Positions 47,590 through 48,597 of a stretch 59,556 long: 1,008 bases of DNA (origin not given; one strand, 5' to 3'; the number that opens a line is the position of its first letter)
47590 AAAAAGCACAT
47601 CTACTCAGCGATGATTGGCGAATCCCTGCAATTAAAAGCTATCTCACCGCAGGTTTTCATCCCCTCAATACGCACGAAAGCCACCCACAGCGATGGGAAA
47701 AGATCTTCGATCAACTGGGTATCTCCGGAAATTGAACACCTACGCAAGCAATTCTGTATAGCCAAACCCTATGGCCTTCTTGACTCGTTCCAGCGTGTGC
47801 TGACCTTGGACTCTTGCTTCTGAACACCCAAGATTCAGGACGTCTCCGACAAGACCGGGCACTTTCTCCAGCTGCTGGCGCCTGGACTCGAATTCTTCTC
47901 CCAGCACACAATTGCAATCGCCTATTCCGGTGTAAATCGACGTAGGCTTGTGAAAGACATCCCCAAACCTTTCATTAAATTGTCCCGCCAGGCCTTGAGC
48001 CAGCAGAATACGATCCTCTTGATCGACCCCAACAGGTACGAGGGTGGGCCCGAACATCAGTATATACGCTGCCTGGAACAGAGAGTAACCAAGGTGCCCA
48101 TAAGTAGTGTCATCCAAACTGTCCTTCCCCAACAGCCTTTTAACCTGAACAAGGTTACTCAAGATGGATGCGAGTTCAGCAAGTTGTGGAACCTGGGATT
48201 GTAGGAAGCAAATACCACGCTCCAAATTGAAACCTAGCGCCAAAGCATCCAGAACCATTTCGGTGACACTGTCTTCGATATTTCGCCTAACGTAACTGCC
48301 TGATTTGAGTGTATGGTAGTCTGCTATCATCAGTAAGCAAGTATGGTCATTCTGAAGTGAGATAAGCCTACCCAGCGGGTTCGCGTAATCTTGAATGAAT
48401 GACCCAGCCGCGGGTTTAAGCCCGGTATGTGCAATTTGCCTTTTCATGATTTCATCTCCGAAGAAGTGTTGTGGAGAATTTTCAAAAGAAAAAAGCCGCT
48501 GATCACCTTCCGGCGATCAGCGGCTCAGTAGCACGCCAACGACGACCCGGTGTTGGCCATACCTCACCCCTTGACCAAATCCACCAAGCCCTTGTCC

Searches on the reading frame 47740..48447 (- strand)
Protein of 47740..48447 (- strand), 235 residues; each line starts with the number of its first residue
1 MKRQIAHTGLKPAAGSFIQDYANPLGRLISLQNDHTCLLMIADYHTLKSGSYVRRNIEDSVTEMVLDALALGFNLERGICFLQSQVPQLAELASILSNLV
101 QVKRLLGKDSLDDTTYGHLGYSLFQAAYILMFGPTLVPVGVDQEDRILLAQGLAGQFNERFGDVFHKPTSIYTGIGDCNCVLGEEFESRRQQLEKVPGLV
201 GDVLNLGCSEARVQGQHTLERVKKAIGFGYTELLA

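Call 9: search_protein_families(library=pfam, proteins=[window:47740-48447:-], max_evalue=0.01)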
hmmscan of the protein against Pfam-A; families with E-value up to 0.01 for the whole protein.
window:47740-48447:- (235 aa): 1 family
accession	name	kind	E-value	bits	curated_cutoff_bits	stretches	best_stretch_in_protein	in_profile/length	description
PF00579.31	tRNA-synt_1b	-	6e-20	72.2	21.1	1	7-173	9-187/292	tRNA synthetases class I (W and Y)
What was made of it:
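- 47740..48459 (-): Regulated gene: GGAG (48459-48456), ATG 48447, and a 235-aa TrpRS-like paralog that lacks the HIGH and KMSKS motifs. Pfam PF00579 covers the catalytic-domain part only (call 9).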

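Call 12: find_homologous_proteins(query=window:47740-48447:-, max_evalue=0.00001)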
Query window:47740-48447:- (235 aa): 828 proteins with E <= 0.00001 among 1504 candidates; the best 120 are listed.
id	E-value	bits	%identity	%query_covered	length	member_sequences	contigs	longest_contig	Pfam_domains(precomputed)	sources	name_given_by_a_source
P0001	2.1e-148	510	98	100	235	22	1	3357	PF00579.32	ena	-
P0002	6.1e-81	289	61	100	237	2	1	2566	PF00579.32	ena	-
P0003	6.2e-72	260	55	100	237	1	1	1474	PF00579.32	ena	-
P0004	4.1e-69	251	54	100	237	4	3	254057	PF00579.32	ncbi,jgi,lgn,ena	-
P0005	5.8e-65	237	84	57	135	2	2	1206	PF00579.32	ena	-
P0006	2.5e-49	186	60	66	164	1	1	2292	PF00579.32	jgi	jgi:tryptophanyl-tRNA synthetase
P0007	2.5e-48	183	47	73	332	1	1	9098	PF00579.32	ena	-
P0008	1.7e-47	180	47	73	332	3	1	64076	PF00579.32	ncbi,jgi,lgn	jgi:tryptophanyl-tRNA synthetase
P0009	3.5e-47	179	48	88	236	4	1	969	PF00579.32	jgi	jgi:tryptophanyl-tRNA synthetase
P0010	3.7e-47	179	43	100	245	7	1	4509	PF00579.32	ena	-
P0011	1.3e-46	177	45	73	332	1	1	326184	PF00579.32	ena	-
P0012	1.5e-46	177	46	73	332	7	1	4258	PF00579.32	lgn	-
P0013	2.4e-46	176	45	73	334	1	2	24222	PF00579.32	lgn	-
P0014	3.7e-46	176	49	87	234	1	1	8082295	PF00579.32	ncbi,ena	-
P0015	4.0e-46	176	45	73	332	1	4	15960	PF00579.32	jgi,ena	-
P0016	7.4e-46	175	46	70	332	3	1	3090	PF00579.32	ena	-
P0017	8.7e-46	174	46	73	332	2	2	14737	PF00579.32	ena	-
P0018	4.7e-45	172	45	73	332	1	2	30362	PF00579.32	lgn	-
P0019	6.2e-45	172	41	86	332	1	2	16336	PF00579.32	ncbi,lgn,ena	-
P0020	1.3e-44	171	44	70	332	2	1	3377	PF00579.32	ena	-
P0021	2.0e-44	170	46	73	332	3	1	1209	PF00579.32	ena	-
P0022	1.7e-43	167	44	73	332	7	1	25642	PF00579.32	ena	-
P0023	7.5e-37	145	43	73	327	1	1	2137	PF00579.32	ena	-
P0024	2.6e-36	143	49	57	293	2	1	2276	PF00579.32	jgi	-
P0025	1.7e-34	138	46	72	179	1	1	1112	PF00579.32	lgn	-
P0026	2.9e-34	137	42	73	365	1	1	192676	PF00579.32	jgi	jgi:tryptophanyl-tRNA synthetase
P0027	4.4e-34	136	36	100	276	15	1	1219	PF00579.32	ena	-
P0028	2.1e-33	134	46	70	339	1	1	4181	PF00579.32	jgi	-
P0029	6.5e-33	132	45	73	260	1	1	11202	PF00579.32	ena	-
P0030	3.0e-32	130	39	100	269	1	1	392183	PF00579.32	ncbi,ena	-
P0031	1.6e-26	112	36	70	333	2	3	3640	PF00579.32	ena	-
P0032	1.2e-25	109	38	74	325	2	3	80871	PF00579.32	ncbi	-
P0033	3.4e-25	107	37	74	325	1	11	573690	PF00579.32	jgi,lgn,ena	jgi:tryptophanyl-tRNA synthetase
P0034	6.2e-25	106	37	74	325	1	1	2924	PF00579.32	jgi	jgi:tryptophanyl-tRNA synthetase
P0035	8.2e-25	106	37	74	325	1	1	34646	PF00579.32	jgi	jgi:tryptophanyl-tRNA synthetase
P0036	8.4e-25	106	37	74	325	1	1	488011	PF00579.32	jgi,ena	jgi:tryptophanyl-tRNA synthetase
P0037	8.4e-25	106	37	74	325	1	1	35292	PF00579.32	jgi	jgi:tryptophanyl-tRNA synthetase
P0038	8.5e-25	106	37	74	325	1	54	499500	PF00579.32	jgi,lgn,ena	jgi:tryptophanyl-tRNA synthetase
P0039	8.5e-25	106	37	74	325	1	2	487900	PF00579.32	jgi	jgi:tryptophanyl-tRNA synthetase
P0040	8.5e-25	106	37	74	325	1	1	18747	PF00579.32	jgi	jgi:tryptophanyl-tRNA synthetase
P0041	8.6e-25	106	37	74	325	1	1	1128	PF00579.32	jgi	jgi:tryptophanyl-tRNA synthetase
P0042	8.7e-25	106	37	74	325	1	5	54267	PF00579.32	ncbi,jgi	jgi:tryptophanyl-tRNA synthetase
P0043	8.7e-25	106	37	74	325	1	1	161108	PF00579.32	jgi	jgi:tryptophanyl-tRNA synthetase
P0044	8.9e-25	106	37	74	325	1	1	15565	PF00579.32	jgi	jgi:tryptophanyl-tRNA synthetase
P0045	1.0e-24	106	37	74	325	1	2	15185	PF00579.32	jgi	-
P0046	1.2e-24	105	37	74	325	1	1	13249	PF00579.32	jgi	jgi:tryptophanyl-tRNA synthetase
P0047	1.2e-24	105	37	74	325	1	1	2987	PF00579.32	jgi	jgi:tryptophanyl-tRNA synthetase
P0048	1.9e-24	105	37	74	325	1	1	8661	PF00579.32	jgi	jgi:tryptophanyl-tRNA synthetase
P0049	2.1e-24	105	38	72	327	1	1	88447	PF00579.32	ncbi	ncbi:tryptophan--tRNA ligase [Candidatus Neomarinimicrobiota bacterium]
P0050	2.9e-24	104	37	74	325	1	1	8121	PF00579.32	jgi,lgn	jgi:tryptophanyl-tRNA synthetase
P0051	3.0e-24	104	34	78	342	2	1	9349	PF00579.32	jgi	-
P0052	3.1e-24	104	35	72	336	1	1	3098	PF00579.32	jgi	jgi:tryptophanyl-tRNA synthetase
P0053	3.5e-24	104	33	96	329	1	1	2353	PF00579.32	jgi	-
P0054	3.8e-24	104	37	74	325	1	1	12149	PF00579.32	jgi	jgi:tryptophanyl-tRNA synthetase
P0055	4.2e-24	104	37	73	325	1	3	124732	PF00579.32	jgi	jgi:tryptophanyl-tRNA synthetase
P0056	4.9e-24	103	37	69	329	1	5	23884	PF00579.32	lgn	-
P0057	5.6e-24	103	37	72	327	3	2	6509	PF00579.32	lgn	-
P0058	7.8e-24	103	37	74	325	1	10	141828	PF00579.32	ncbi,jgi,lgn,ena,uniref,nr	ncbi:tryptophanyl-tRNA synthetase [Candidatus Thermokryptus mobilis]|uniref:Tryptophan--tRNA ligase 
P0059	1.1e-23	102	37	72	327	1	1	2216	PF00579.32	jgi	jgi:tryptophanyl-tRNA synthetase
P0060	1.8e-23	101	36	71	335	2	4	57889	PF00579.32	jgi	-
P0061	2.2e-23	101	37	74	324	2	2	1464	PF00579.32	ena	-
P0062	4.0e-23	100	36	79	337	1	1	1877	PF00579.32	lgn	-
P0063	4.4e-23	100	36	74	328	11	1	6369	PF00579.32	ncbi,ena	-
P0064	4.9e-23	100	37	72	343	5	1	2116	PF00579.32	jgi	-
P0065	4.9e-23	100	35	74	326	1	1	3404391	PF00579.32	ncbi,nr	ncbi:MAG: tryptophan--tRNA ligase [Fidelibacterota bacterium]|nr:MAG: tryptophan--tRNA ligase [Candi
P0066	1.4e-22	99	36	72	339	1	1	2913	PF00579.32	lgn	-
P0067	1.4e-22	99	37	72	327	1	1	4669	PF00579.32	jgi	jgi:tryptophanyl-tRNA synthetase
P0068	1.5e-22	98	35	72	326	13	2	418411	PF00579.32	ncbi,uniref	ncbi:tryptophan--tRNA ligase [Melioribacter sp. OK-6-Me]|uniref:tryptophan--tRNA ligase n=1 Tax=uncl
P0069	2.5e-22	98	34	71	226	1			PF00579.32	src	-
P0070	3.1e-22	97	34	71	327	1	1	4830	PF00579.32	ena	-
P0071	3.5e-22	97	37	72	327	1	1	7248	PF00579.32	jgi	jgi:tryptophanyl-tRNA synthetase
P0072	4.6e-22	97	37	71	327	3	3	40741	PF00579.32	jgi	jgi:tryptophanyl-tRNA synthetase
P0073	5.3e-22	97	35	74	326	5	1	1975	PF00579.32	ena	-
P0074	5.5e-22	97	34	74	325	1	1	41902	PF00579.32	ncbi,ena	-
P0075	6.2e-22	96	41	61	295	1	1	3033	PF00579.32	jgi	jgi:tryptophanyl-tRNA synthetase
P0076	6.9e-22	96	35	74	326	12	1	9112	PF00579.32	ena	-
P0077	7.1e-22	96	36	80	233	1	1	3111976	PF00579.32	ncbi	ncbi:MAG: tryptophan--tRNA ligase, partial [Fidelibacterota bacterium]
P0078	7.4e-22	96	40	70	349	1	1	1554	PF00579.32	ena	-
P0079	7.5e-22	96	40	70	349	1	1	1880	PF00579.32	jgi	jgi:tryptophanyl-tRNA synthetase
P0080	7.8e-22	96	34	74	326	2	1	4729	PF00579.32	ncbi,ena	-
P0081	9.3e-22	96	37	72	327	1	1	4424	PF00579.32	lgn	-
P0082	9.4e-22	96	37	72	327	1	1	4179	PF00579.32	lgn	-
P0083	1.4e-21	95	37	74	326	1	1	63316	PF00579.32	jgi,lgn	-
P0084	1.5e-21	95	33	77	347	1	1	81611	PF00579.32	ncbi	-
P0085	1.6e-21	95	35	74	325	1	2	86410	PF00579.32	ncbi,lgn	ncbi:MAG: tryptophan--tRNA ligase [Candidatus Kryptonium sp.]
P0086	1.7e-21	95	33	73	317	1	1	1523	PF00579.32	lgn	-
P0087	1.8e-21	95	35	74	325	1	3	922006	PF00579.32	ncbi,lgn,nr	ncbi:MAG: tryptophan--tRNA ligase [Candidatus Kryptonium sp.]|nr:tryptophan--tRNA ligase [Candidatus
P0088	1.9e-21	95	36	71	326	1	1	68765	PF00579.32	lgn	-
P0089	2.2e-21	95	36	72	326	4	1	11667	PF00579.32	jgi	-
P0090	3.2e-21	94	35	74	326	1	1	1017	PF00579.32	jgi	jgi:tryptophanyl-tRNA synthetase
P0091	4.3e-21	94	35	71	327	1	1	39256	PF00579.32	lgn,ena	-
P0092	4.4e-21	94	36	72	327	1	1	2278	PF00579.32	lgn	-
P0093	4.4e-21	94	35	71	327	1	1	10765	PF00579.32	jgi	-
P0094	5.4e-21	93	34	69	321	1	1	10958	PF00579.32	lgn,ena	-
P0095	6.3e-21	93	34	74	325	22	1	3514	PF00579.32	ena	-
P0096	6.7e-21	93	38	68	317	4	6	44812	PF00579.32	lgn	-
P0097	7.5e-21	93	34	74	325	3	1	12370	PF00579.32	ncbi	-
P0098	7.9e-21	93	34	83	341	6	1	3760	PF00579.32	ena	-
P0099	1.1e-20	92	34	71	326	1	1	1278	PF00579.32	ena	-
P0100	1.3e-20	92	37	68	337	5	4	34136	PF00579.32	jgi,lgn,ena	-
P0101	1.3e-20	92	32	80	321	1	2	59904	PF00579.32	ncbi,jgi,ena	jgi:tryptophanyl-tRNA synthetase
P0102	1.4e-20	92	36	74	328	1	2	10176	PF00579.32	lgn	-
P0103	1.4e-20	92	31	87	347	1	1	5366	PF00579.32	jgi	jgi:tryptophanyl-tRNA synthetase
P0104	1.5e-20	92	37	68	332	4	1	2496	PF00579.32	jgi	jgi:tryptophanyl-tRNA synthetase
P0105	1.5e-20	92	35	69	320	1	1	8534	PF00579.32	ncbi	-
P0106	1.6e-20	92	36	70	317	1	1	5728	PF00579.32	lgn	-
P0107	1.6e-20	92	34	73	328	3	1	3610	PF00579.32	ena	-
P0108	1.6e-20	92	34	74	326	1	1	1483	PF00579.32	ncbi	-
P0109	2.2e-20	91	35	69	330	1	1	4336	PF00579.32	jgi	jgi:tryptophanyl-tRNA synthetase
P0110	2.4e-20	91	34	71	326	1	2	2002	PF00579.32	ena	-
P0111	2.4e-20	91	34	71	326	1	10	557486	PF00579.32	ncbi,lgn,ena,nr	ncbi:MAG: tryptophan--tRNA ligase [Ignavibacteriae bacterium]|nr:tryptophan--tRNA ligase [Ignavibact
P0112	2.7e-20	91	37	68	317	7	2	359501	PF00579.32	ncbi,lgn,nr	ncbi:MAG: Tryptophan--tRNA ligase [Ignavibacteriaceae bacterium]|nr:Tryptophan--tRNA ligase [Ignavib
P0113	2.8e-20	91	35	73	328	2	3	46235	PF00579.32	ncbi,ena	-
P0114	2.8e-20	91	36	68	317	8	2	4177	PF00579.32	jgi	-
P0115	2.9e-20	91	34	71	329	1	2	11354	PF00579.32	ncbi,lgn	-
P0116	2.9e-20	91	34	71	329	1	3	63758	PF00579.32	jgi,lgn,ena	-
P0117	3.0e-20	91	33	71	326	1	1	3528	PF00579.32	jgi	jgi:tryptophanyl-tRNA synthetase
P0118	3.3e-20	91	33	71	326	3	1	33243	PF00579.32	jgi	jgi:tryptophanyl-tRNA synthetase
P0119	3.3e-20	91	35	74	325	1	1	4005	PF00579.32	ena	-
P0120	3.6e-20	91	34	77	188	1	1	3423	PF00579.32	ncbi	-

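Call 13: find_encoding_contigs(protein=P0004, flank=4000, max_places=4)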
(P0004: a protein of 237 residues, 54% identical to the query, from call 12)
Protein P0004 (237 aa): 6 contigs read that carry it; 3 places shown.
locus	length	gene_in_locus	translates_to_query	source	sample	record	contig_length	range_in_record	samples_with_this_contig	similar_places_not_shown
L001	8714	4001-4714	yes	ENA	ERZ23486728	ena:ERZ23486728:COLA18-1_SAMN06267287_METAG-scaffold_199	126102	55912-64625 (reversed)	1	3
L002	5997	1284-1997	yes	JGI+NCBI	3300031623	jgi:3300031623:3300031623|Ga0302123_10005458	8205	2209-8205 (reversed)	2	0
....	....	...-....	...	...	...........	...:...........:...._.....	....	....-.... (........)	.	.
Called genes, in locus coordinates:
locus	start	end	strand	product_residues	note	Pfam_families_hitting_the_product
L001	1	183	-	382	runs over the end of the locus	PF01168:Ala_racemase_N, PF14031:D-ser_dehydrat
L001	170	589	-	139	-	PF00903:Glyoxalase, PF13468:Glyoxalase_3 (weak), PF13669:Glyoxalase_4, PF18029:Glyoxalase_6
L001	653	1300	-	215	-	PF00149:Metallophos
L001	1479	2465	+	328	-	PF00490:ALAD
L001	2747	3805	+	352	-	PF00579:tRNA-synt_1b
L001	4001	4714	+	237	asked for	PF00579:tRNA-synt_1b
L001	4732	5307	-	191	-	PF00583:Acetyltransf_1 (weak)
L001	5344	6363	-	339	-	PF00535:Glycos_transf_2, PF10111:Glyco_tranf_2_2, PF13506:Glyco_transf_21 (faint), PF13641:Glyco_tranf_2_3, PF22674:C2185-like_N (faint), PF02629:CoA_binding (weak)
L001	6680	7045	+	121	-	PF00507:Oxidored_q4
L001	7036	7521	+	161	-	PF01058:Oxidored_q6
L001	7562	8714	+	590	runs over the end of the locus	PF00329:Complex1_30kDa, PF00346:Complex1_49kDa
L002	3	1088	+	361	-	?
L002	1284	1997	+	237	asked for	PF00579:tRNA-synt_1b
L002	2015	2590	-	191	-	PF00583:Acetyltransf_1 (weak)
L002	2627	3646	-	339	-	PF00535:Glycos_transf_2, PF10111:Glyco_tranf_2_2, PF13506:Glyco_transf_21 (faint), PF13641:Glyco_tranf_2_3, PF22674:C2185-like_N (faint), PF02629:CoA_binding (weak)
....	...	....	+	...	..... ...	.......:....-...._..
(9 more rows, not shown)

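Call 14: find_encoding_contigs(protein=P0002, flank=4000, max_places=3)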
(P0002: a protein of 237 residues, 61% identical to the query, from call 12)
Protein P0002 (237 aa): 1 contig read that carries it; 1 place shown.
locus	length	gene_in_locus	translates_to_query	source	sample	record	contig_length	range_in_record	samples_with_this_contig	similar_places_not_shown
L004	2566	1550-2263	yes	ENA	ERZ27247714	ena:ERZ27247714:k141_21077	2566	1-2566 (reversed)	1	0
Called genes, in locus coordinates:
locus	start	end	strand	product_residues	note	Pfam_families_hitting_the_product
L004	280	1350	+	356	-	PF00579:tRNA-synt_1b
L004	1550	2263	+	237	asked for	PF00579:tRNA-synt_1b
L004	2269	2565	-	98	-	?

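Call 15: find_encoding_contigs(protein=P0014, flank=4000, max_places=3)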
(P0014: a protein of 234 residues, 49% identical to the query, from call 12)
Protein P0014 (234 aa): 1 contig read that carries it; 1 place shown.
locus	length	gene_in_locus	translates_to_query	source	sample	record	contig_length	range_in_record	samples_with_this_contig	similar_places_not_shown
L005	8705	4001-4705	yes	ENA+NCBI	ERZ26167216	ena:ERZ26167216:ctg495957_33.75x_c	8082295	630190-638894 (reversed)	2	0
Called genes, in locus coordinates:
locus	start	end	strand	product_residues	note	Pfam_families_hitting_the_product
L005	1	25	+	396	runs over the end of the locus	PF01408:GFO_IDH_MocA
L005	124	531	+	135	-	PF04134:DCC1-like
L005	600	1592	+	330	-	PF00490:ALAD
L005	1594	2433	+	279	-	PF28239:Npun_R2479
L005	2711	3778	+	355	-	PF00579:tRNA-synt_1b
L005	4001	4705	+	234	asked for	PF00579:tRNA-synt_1b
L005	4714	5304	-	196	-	PF00583:Acetyltransf_1, PF13508:Acetyltransf_7 (weak)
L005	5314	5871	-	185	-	PF03773:ArsP_1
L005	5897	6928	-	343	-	PF00535:Glycos_transf_2, PF10111:Glyco_tranf_2_2, PF13506:Glyco_transf_21, PF13641:Glyco_tranf_2_3, PF13632:Glyco_trans_2_3, PF22674:C2185-like_N (weak)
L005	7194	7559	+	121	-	PF00507:Oxidored_q4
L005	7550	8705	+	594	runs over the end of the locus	PF00329:Complex1_30kDa, PF00346:Complex1_49kDa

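Call 16: find_encoding_contigs(protein=P0003, flank=4000, max_places=2)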
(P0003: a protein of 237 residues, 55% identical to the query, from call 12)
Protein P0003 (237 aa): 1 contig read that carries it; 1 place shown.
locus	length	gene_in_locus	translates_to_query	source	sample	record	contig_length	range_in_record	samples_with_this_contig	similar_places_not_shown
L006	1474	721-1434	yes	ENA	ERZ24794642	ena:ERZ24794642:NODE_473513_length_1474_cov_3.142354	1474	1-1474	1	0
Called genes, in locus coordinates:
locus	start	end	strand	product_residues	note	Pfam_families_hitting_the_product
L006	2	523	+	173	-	?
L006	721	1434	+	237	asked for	PF00579:tRNA-synt_1b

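Call 17: find_encoding_contigs(protein=P0010, flank=4000, max_places=2)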
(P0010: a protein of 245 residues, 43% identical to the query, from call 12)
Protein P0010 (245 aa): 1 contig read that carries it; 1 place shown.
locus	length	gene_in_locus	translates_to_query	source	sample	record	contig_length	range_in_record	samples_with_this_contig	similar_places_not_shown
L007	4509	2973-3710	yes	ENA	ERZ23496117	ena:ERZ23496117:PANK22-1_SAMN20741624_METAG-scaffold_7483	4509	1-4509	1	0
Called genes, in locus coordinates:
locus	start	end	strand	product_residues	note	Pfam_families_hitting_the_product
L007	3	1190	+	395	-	?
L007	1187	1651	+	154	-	PF00293:NUDIX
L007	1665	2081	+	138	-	PF04134:DCC1-like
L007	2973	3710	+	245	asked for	PF00579:tRNA-synt_1b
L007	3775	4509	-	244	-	?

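Call 18: find_encoding_contigs(protein=P0030, flank=4000, max_places=2)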
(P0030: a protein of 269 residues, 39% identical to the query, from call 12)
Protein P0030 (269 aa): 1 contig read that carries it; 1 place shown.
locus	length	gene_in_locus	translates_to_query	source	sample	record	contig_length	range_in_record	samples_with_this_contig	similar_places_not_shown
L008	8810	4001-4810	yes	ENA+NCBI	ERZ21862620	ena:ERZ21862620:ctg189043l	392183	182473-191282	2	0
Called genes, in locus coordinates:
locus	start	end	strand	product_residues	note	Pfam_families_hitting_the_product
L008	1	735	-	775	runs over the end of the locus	PF16889:Hepar_II_III_N, PF07940:Hepar_II_III_C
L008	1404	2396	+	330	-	PF00490:ALAD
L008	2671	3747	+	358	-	PF00579:tRNA-synt_1b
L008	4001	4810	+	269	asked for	PF00579:tRNA-synt_1b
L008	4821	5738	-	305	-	PF03747:ADP_ribosyl_GH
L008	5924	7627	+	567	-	-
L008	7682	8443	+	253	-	-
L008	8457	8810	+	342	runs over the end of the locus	PF13517:FG-GAP_3 (weak)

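Call 19: find_encoding_contigs(protein=P0011, flank=4000, max_places=2)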
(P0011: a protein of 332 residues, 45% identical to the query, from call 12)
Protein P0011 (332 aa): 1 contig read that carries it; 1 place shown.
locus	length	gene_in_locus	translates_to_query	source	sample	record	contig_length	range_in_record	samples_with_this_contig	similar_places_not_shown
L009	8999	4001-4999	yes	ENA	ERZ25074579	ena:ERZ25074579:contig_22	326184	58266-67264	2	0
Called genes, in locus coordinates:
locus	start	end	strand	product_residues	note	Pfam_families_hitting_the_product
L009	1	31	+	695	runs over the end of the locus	PF03130:HEAT_PBS (faint), PF04542:Sigma70_r2, PF08281:Sigma70_r4_2, PF04545:Sigma70_r4, PF13646:HEAT_2, PF09860:DUF2087 (weak)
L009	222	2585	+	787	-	PF12704:MacB_PCD, PF02687:FtsX, PF12704:MacB_PCD, PF02687:FtsX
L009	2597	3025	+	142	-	PF09860:DUF2087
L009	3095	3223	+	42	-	-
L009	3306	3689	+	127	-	PF14552:Tautomerase_2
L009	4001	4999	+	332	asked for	PF00579:tRNA-synt_1b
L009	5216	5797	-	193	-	PF00583:Acetyltransf_1, PF13508:Acetyltransf_7 (weak)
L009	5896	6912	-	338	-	PF00535:Glycos_transf_2, PF10111:Glyco_tranf_2_2, PF13506:Glyco_transf_21, PF13641:Glyco_tranf_2_3, PF13632:Glyco_trans_2_3, PF22674:C2185-like_N (weak)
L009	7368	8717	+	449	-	PF05896:NQRA_N, PF24836:NQRA_2nd, PF11973:NQRA_SLBB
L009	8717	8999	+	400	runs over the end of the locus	PF03116:NQR2_RnfD_RnfE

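Call 24: find_related_loci(query=A2, collection=genome_contigs, flank=3000)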
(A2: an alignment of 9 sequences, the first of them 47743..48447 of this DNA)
Query A2 (235 aa) in genome_contigs; peptide patterns used: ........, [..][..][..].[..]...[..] (x = any residue, [..] = any of these).
171 stretches matched a pattern; 120 encode a relative of the query (tblastn E <= 1e-3); the best 80 are kept; 80 distinct loci.
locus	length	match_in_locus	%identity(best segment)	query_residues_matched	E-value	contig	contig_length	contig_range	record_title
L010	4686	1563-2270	54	1-234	2e-77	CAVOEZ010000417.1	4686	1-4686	MAG: Latescibacteria bacterium UBA2968 isolate CBN3_331.40 genome assembly, contig: Ga0302139_10009807, whole genome sho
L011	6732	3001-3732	42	1-234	1e-57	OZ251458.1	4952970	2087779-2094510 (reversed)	MAG: Candidatus Latescibacterota bacterium isolate 0d485872-e18d-4011-b7de-a34ce824adf8 genome assembly, chromosome: 1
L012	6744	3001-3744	42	1-235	6e-57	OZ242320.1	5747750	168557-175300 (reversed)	MAG: Candidatus Latescibacterota bacterium isolate 06f19266-885c-4d39-bf7e-e57a8b9e9c03 genome assembly, chromosome: 1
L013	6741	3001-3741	43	1-234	2e-56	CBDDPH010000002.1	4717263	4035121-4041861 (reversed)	MAG: Candidatus Latescibacterota bacterium isolate fcaf43fe-a799-4ace-af36-b323ac78cc8e genome assembly, contig: contig_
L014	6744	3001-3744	43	1-235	9e-56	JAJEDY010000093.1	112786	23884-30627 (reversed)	MAG: Candidatus Latescibacterota bacterium isolate p16x33bins.50 k141_751465, whole genome shotgun sequence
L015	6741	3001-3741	43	1-234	9e-56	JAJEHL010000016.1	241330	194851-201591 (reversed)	MAG: Candidatus Latescibacterota bacterium isolate p16x60bins.49 k141_554547, whole genome shotgun sequence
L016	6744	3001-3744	42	1-235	1e-54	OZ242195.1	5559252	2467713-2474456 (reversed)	MAG: Candidatus Latescibacterota bacterium isolate a57e98d2-c2a9-4833-8eaa-f85fbefd33d8 genome assembly, chromosome: 1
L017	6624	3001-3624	49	31-234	7e-54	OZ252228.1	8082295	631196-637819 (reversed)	MAG: Candidatus Latescibacterota bacterium isolate 2d5a3a6b-ac94-4199-888f-c4fbb53c5f42 genome assembly, chromosome: 1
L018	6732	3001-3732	42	1-234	5e-54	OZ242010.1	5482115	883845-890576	MAG: Candidatus Latescibacterota bacterium isolate 318c57a3-5c92-4b38-acc3-b9680ed3e2d2 genome assembly, chromosome: 1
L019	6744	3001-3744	42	1-235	4e-53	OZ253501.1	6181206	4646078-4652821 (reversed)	MAG: Candidatus Latescibacterota bacterium isolate f485d00f-16df-4488-a4d1-ddfd292eb512 genome assembly, chromosome: 1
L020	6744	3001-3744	41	1-235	2e-53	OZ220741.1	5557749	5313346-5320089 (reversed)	MAG: Candidatus Latescibacterota bacterium isolate a9e09e5c-d410-47d8-823c-ef7e39eb5a37 genome assembly, chromosome: 1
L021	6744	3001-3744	42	1-235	1e-52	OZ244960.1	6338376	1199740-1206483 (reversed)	MAG: Candidatus Latescibacterota bacterium isolate 84ceb019-2832-410a-8319-f59b3e32517b genome assembly, chromosome: 1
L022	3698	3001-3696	42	1-219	2e-50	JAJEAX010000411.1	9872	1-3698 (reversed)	MAG: Candidatus Latescibacterota bacterium isolate jk18x7bins.9 k141_2256644, whole genome shotgun sequence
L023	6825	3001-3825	36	1-234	2e-44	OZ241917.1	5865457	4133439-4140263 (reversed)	MAG: Candidatus Latescibacterota bacterium isolate 5e8d6608-c5e3-4027-8d72-793febe4c990 genome assembly, chromosome: 1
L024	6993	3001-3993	47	1-234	4e-43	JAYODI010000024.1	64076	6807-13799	MAG: Candidatus Latescibacterota bacterium isolate 139553_S155_metabat_bins_2.tsv.104 NODE_565_length_64076_cov_8.127536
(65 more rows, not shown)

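Call 35: find_related_loci(query=window:47743-48447:-, collection=metagenome_contigs, flank=1500)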
Query window:47743-48447:- (235 aa) in metagenome_contigs; peptide patterns used: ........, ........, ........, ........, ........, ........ (x = any residue, [..] = any of these).
153 stretches matched a pattern; 10 encode a relative of the query (tblastn E <= 1e-3); 10 distinct loci.
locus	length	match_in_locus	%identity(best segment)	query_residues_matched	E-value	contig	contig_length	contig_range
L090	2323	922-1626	100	1-235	1e-170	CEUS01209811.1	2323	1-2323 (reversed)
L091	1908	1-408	99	100-235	1e-91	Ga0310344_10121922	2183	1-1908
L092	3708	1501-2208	54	1-234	1e-78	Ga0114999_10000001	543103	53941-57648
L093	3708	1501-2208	54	1-234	1e-78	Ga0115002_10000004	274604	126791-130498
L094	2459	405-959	32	8-183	4e-28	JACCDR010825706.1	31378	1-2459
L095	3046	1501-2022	33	3-168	5e-23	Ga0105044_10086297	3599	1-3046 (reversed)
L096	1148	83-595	31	1-168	2e-22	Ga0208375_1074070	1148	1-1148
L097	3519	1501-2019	31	1-168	7e-21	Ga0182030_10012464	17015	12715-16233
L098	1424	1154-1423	46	1-90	1e-20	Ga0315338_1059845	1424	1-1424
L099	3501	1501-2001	33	8-168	5e-20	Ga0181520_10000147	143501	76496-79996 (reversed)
